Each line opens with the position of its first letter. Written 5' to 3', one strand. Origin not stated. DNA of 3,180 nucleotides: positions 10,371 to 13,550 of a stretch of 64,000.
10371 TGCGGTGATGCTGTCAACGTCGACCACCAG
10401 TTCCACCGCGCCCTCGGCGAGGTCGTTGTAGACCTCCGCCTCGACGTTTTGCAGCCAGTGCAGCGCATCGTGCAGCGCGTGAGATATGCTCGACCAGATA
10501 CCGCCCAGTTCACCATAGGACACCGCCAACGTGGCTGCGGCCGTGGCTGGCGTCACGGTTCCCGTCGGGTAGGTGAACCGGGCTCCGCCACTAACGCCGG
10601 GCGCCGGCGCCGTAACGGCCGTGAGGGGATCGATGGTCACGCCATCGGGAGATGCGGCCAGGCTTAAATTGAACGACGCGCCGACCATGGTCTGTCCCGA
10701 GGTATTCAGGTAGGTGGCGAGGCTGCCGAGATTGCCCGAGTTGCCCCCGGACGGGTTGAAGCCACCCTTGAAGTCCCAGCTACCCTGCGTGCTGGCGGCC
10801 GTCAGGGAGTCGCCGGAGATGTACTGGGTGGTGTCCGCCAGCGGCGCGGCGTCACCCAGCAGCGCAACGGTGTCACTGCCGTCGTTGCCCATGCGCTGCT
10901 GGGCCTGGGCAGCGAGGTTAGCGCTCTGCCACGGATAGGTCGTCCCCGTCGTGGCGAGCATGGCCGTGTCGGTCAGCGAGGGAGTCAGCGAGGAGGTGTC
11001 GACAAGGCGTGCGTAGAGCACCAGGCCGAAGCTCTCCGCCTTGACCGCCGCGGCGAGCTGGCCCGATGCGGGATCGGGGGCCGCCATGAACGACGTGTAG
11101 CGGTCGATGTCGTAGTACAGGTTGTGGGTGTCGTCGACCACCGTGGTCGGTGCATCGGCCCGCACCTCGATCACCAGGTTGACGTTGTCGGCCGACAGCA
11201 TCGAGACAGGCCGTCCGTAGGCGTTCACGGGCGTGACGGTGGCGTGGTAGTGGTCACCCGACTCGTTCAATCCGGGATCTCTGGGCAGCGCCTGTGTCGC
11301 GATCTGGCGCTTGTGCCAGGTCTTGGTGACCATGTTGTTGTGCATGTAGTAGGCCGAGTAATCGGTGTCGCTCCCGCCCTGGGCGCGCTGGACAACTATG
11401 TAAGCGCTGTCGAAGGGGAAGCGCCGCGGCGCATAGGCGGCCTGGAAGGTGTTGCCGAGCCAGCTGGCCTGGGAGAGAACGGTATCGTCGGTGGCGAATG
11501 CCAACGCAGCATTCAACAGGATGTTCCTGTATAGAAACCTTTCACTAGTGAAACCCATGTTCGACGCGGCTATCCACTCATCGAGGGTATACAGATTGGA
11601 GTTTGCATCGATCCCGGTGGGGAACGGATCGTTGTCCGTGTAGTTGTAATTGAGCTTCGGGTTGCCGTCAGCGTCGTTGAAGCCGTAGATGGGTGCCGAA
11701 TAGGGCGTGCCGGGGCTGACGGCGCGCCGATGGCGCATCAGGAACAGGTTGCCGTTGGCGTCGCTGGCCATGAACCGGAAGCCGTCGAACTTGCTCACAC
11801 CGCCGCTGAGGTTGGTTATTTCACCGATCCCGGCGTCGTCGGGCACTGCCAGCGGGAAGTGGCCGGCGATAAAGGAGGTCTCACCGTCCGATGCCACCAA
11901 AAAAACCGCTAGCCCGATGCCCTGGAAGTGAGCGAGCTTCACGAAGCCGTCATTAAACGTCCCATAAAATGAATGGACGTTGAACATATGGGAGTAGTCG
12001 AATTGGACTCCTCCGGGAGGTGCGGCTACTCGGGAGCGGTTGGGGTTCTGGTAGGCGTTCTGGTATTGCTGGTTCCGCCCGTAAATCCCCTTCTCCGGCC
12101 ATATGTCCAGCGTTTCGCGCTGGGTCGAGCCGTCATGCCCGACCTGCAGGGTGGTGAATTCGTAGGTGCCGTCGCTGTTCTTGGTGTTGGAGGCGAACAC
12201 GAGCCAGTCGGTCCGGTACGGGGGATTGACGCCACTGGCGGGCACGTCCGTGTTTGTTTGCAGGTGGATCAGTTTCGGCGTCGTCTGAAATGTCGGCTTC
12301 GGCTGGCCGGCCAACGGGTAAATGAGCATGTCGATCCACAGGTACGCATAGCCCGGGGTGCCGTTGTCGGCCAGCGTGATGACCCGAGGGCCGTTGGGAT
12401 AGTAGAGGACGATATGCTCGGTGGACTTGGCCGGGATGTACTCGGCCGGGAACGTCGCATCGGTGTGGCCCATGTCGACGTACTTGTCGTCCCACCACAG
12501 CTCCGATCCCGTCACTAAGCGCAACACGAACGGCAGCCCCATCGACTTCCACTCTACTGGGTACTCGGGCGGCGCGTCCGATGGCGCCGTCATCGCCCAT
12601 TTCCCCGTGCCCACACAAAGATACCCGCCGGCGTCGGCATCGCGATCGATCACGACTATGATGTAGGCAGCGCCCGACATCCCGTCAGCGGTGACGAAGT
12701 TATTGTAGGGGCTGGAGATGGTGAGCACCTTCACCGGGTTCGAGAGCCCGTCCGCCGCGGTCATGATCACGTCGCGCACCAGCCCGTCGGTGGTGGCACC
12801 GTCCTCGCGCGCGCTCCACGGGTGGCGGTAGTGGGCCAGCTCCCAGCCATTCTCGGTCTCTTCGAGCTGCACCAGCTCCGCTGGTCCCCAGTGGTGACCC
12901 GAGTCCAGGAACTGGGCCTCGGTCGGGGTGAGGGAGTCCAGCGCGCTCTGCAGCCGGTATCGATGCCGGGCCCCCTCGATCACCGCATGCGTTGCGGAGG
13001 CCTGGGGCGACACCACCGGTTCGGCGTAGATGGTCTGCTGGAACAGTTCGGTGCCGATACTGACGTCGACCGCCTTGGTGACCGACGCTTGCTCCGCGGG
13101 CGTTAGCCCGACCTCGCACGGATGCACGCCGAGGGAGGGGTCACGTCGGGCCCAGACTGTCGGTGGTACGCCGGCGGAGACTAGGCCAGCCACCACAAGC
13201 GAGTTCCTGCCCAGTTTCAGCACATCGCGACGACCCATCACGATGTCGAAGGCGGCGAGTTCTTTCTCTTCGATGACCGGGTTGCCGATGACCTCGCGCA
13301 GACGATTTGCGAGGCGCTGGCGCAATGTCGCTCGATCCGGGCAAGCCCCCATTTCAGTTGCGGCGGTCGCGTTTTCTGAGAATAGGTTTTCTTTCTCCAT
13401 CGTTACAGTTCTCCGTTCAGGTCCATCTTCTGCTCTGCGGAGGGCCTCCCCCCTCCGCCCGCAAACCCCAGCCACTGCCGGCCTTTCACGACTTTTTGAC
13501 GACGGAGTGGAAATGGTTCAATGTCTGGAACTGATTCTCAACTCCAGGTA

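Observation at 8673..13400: Orphan 1,575-aa protein: Tat-type motif, large unrecognisable N-terminal body, acidic helical C-terminus with ~5 hydrophobic segments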

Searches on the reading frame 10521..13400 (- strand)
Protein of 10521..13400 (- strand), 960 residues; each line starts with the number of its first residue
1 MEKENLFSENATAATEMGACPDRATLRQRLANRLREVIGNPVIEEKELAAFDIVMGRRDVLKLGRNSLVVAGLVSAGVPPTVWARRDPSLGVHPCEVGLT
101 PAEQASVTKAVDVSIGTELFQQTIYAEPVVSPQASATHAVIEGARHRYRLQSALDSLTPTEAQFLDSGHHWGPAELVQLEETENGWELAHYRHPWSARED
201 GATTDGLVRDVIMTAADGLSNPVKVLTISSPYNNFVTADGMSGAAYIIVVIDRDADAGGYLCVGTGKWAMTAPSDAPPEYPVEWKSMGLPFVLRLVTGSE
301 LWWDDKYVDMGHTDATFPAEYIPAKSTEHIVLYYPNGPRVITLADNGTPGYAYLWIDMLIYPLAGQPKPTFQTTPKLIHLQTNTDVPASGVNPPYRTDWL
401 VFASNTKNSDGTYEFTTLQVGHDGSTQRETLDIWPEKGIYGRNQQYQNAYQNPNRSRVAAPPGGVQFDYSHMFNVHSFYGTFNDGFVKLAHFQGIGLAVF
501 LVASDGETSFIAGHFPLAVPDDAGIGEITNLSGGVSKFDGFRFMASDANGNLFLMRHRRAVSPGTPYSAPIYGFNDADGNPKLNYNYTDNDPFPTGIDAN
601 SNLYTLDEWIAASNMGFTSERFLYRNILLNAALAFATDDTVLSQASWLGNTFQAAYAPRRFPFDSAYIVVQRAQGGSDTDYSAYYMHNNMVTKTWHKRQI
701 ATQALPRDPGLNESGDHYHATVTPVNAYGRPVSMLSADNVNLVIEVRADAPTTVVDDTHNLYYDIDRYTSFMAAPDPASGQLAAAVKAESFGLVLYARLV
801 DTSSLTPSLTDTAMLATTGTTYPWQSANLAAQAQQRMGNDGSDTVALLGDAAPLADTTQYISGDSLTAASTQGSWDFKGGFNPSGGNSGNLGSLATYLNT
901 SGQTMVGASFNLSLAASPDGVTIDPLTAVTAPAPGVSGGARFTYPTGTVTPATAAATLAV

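Call 33: predict_structure(alignment_id=A3)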
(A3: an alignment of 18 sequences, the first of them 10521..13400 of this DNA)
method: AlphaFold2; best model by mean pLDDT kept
length: 960 residues; sequences in the alignment: 18
mean_pLDDT: 66.9   pTM: 0.57
mean pLDDT of the five models: 66.9, 66.3, 66.2, 61.5, 61.3
residues with pLDDT >= 90: 73; 70-90: 437; 50-70: 207; < 50: 243
segments of 3 or more residues with pLDDT < 50: 1-20, 119-131, 150-166, 520-525, 639-643, 649-654, 669-672, 676-681, 691-694, 702-715, 807-815, 831-870, 872-922, 925-960
pLDDT, mean of each block of 10 residues (from residue 1): 31 41 72 82 87 71 55 74 72 82 81 64 38 65 71 40 53 81 87 71 66 90 89 83 92 90 90 65 91 87 90 67 83 92 84 87 74 88 71 76 82 81 71 87 78 74 76 88 87 84 82 77 56 76 70 71 66 84 83 76 83 68 88 69 48 56 52 48 56 53 38 51 81 79 76 62 63 74 66 69 57 44 59 40 31 29 46 40 40 43 32 37 45 24 25 25
secondary structure, 60 per line:
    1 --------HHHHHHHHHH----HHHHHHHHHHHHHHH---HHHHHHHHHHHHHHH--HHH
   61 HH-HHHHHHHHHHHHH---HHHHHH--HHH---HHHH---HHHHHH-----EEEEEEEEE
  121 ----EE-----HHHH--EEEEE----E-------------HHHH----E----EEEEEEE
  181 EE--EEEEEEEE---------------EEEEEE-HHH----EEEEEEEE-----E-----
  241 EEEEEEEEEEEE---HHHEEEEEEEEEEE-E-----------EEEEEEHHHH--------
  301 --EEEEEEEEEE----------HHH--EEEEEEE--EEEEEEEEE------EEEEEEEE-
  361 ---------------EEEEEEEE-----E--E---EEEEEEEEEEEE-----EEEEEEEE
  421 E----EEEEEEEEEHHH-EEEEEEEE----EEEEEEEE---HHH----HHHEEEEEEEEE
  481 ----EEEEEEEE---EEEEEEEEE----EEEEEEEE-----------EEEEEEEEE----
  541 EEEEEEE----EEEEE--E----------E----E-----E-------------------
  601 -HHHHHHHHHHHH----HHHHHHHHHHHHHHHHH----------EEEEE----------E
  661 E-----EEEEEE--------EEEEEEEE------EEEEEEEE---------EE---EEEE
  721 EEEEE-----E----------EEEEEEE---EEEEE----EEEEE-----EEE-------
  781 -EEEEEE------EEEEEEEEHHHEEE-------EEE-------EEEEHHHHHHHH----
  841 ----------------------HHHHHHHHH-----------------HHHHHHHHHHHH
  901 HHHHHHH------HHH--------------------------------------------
elements in order (helices of 4 or more, strands of 3 or more residues): H9-18 H23-37 H41-55 H58-62 H64-76 H80-85 H94-97 H101-106 E112-120 H132-135 E138-142 H161-164 E174-182 E185-192 E208-213 E222-229 E241-252 E259-269 E283-288 H289-292 E303-312 E328-334 E337-345 E352-359 E376-383 E396-407 E413-421 E426-434 E439-446 E451-458 E472-480 E485-492 E496-504 E509-516 E528-536 E541-547 E552-556 H602-613 H618-634 E645-649 E667-672 E681-688 E695-702 E717-725 E742-748 E752-756 E761-765 E771-773 E782-787 E794-801 E805-807 E815-817 E825-828 H829-836 H863-871 H889-907

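Call 36: fold_search(model_id=the predicted structure, library=pdb)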
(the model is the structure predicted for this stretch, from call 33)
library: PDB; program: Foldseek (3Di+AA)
matches with E <= 10: 727; with E <= 0.001: 29
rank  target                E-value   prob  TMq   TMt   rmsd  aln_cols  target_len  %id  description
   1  4a11_A                2.4e-05  0.23  0.08  0.08  32.6       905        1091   10  Structure of the hsDDB1-hsCSA complex (released 2011-12-07)
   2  9bbe                  2.7e-05  0.38  0.10  0.09  30.7       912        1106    8  Co-crystal structure of human DDB1 bound to fragment UB028668 (released 2024-06-12)
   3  6rgg_B                2.8e-05  1.00  0.21  0.47  10.2       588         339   10  Photorhabdus laumondii lectin PLL2 in complex with O-methylated PGL-1-derived disaccharide (released 2020-07-01)
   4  9d9z_A                4.5e-05  0.97  0.19  0.06  30.7       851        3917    8  Structure of human UBR4-KCMF1-CaM E3 ligase complex (Silencing Factor of the Integrated stress response, SiFI) (released 2025-06-11)
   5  4xmi                  7.3e-05  0.84  0.16  0.22  27.9       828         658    6  Crystal structure of the K499G mutant of NanB sialidase from Streptococcus pneumoniae (released 2016-01-13)
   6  7ukn_A                7.3e-05  0.25  0.08  0.07  32.2       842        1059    8  Crystal Structure of DDB1 in Complex with the H-Box Motif of pUL145 (released 2022-08-10)
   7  6gxs_B                1.0e-04  1.00  0.18  0.38  13.6       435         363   11  Crystal structure of CV39L lectin from Chromobacterium violaceum at 1.8 A resolution (released 2019-12-04)
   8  7q3e_A                1.2e-04  1.00  0.17  0.26  10.0       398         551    9  Structure of the mouse CPLANE-RSG1 complex (released 2022-04-06)
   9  6gxs_D                1.6e-04  0.99  0.18  0.39  15.5       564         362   10  Crystal structure of CV39L lectin from Chromobacterium violaceum at 1.8 A resolution (released 2019-12-04)
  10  9n6v_LH               1.7e-04  0.30  0.10  0.11  26.6       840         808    9  SSU processome maturation and disassembly, State A (released 2025-11-05)
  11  8qca_C                1.9e-04  1.00  0.20  0.42   7.8       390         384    8  CryoEM structure of a S. Cerevisiae Ski2387 complex in the closed state bound to RNA (released 2023-11-15)
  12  4buj_D                2.1e-04  1.00  0.19  0.38  12.6       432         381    8  Crystal structure of the S. cerevisiae Ski2-3-8 complex (released 2013-08-28)
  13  6rfz                  2.6e-04  0.99  0.19  0.41  13.2       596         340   10  Photorhabdus laumondii lectin PLL2 in complex with D-glucose (released 2020-07-01)
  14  8q83_A                2.7e-04  1.00  0.20  0.45  12.8       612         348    9  Photorhabdus laumondii lectin PLL5 in complex with alpha-methyl-fucoside (released 2025-03-05)
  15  6fhx_A                3.5e-04  1.00  0.21  0.45  12.2       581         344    9  Photorhabdus asymbiotica lectin (PHL) in complex with synthetic C-fucoside (released 2019-01-30)
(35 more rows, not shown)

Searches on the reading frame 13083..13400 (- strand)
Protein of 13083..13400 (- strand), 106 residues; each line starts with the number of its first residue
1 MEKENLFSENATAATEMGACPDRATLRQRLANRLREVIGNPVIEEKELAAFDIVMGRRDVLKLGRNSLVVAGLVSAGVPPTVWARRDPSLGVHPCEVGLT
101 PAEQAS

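Call 71: find_homologous_proteins(query=A5, max_evalue=0.01)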
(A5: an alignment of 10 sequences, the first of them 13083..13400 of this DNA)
Query A5 (10 sequences) (106 aa, profile of the alignment): 9 proteins with E <= 0.01 among 4063 candidates.
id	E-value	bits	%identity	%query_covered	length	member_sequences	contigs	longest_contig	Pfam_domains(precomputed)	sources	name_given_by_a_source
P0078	2.5e-32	128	82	100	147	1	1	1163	-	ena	-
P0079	6.0e-32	127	82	100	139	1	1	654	-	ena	-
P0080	2.1e-31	126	49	76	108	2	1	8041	-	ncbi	ncbi:MAG: twin-arginine translocation signal domain-containing protein, partial [Desulfobacterales b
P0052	6.2e-30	121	54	76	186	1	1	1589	-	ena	-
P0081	9.5e-30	120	76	100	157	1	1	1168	-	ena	-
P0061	2.4e-26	109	46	76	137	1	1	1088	-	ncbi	-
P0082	8.3e-19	85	31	75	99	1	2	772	-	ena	-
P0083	7.4e-12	63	66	64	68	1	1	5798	-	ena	-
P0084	2.3e-9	55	54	39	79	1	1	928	-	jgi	jgi:hypothetical protein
